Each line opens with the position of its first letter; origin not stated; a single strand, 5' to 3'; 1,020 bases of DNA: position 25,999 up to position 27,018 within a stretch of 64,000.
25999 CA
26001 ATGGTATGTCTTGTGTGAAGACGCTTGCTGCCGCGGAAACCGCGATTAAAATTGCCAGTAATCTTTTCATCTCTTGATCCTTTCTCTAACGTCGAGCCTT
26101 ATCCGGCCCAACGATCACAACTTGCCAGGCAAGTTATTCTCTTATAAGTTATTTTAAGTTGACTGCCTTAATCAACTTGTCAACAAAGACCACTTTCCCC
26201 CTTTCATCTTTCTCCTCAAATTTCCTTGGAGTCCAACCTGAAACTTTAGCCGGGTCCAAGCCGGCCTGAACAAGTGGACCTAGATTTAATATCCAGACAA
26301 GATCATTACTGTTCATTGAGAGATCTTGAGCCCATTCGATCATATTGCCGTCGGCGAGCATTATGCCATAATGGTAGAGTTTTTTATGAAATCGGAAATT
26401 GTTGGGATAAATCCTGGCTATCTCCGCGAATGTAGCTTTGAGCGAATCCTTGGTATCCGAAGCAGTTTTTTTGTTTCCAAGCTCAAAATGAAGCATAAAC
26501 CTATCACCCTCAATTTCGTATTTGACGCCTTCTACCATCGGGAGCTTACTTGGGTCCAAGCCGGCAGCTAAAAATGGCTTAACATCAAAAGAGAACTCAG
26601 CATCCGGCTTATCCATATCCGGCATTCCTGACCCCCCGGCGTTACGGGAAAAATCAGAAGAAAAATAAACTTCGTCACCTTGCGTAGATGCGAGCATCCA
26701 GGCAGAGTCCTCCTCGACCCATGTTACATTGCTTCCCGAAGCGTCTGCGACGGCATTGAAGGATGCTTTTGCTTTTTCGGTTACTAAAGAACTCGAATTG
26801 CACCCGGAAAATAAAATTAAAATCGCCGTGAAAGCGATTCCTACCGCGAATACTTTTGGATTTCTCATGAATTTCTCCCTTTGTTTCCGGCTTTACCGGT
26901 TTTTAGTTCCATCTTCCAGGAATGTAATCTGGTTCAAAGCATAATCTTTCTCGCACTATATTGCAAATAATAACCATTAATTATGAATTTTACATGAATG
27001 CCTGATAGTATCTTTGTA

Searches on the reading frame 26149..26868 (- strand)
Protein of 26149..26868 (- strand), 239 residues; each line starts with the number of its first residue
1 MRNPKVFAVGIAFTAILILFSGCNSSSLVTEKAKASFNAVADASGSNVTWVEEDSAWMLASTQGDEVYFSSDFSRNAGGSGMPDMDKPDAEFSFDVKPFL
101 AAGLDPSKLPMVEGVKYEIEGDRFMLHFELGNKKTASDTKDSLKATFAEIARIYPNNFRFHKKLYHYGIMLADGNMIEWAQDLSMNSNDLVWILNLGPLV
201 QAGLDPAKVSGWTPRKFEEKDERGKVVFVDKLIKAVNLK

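Call 9: search_protein_families(library=pfam, proteins=[window:26149-26868:-], max_evalue=0.01)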
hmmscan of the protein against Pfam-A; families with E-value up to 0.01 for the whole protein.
window:26149-26868:- (239 aa): 0 families

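Call 12: find_encoding_contigs(protein=window:26149-26868:-, flank=10000, max_places=10)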
Protein window:26149-26868:- (239 aa): 2 contigs read that carry it; 2 places shown.
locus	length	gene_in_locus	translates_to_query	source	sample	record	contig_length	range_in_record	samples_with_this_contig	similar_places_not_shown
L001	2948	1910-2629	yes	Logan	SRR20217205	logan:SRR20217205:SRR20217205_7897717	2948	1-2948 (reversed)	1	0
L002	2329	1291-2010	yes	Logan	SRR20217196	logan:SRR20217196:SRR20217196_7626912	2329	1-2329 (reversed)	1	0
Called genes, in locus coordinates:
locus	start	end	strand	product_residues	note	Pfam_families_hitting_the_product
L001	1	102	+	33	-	?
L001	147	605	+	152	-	-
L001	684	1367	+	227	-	PF00589:Phage_integrase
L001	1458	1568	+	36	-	-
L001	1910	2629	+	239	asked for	-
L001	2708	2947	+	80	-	?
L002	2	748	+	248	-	?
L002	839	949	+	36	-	-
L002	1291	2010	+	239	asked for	-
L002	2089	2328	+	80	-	?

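Call 15: list_cluster_members(proteins=[P0001, window:26149-26868:-, window:23531-24904:+, window:19763-21949:+])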
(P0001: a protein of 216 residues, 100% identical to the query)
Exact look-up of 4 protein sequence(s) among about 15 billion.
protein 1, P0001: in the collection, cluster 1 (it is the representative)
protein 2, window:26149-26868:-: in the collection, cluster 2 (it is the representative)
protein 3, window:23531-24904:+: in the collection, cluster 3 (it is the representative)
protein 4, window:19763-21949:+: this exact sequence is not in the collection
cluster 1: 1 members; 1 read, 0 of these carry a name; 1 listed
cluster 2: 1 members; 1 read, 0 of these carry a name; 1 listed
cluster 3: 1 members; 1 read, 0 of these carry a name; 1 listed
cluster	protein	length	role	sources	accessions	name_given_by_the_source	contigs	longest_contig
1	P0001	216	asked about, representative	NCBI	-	-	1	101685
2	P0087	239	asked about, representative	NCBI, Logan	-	-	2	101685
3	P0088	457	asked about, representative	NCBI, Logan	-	-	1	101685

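Call 39: search_protein_families(library=ncbifam, proteins=[window:26149-26868:-], max_evalue=0.001)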
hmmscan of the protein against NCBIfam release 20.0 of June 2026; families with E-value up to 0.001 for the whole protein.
window:26149-26868:- (239 aa): 0 families

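Call 41: search_solved_structures(query=window:26149-26868:-, max_evalue=1)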
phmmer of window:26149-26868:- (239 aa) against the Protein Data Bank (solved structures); distinct sequences matched with E-value up to 1: 2.
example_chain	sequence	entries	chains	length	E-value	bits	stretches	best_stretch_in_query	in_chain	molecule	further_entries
7rqf_A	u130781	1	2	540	0.17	14.5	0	86-184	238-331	TPR repeat-containing protein PA4667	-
8sxe_C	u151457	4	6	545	0.18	14.5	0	86-184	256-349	TPR repeat-containing protein PA4667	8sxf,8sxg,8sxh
